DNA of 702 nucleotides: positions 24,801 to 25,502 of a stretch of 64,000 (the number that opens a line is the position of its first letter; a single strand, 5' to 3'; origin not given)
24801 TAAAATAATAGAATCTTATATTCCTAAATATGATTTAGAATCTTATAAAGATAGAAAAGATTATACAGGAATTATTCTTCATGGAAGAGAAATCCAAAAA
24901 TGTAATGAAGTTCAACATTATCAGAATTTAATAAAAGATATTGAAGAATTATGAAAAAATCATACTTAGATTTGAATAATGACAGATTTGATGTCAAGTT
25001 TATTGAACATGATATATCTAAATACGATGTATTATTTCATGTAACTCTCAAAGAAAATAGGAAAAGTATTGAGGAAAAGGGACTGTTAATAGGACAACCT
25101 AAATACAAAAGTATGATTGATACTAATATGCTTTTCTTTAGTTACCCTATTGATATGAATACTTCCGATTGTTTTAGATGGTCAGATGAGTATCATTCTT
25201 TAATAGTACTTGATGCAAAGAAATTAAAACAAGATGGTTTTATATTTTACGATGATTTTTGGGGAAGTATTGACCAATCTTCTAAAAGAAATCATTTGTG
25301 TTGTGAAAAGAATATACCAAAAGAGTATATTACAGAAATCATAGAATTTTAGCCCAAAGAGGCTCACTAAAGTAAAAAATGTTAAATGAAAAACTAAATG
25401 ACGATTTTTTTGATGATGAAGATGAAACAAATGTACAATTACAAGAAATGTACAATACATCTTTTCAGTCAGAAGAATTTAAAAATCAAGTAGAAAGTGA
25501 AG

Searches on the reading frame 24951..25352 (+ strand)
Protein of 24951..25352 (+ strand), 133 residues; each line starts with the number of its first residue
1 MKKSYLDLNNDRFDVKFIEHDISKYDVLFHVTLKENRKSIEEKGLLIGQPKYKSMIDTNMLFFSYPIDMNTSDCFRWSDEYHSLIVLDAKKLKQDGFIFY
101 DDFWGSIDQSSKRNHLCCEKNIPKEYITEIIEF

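Call 11: search_protein_families(library=pfam, proteins=[window:24951-25352:+], max_evalue=0.01)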
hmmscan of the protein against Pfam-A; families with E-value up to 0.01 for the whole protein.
window:24951-25352:+ (133 aa): 0 families

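Call 17: search_protein_families(library=phrogs, proteins=[window:24951-25352:+], max_evalue=0.001)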
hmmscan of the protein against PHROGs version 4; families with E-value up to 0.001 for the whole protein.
window:24951-25352:+ (133 aa): 0 families

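Call 36: search_solved_structures(query=window:24951-25352:+, max_evalue=1)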
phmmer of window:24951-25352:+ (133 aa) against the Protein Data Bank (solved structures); distinct sequences matched with E-value up to 1: 1.
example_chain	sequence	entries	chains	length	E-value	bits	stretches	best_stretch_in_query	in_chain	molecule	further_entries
8otz_k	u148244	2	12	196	0.47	14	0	50-123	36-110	Dual specificity phosphatase 21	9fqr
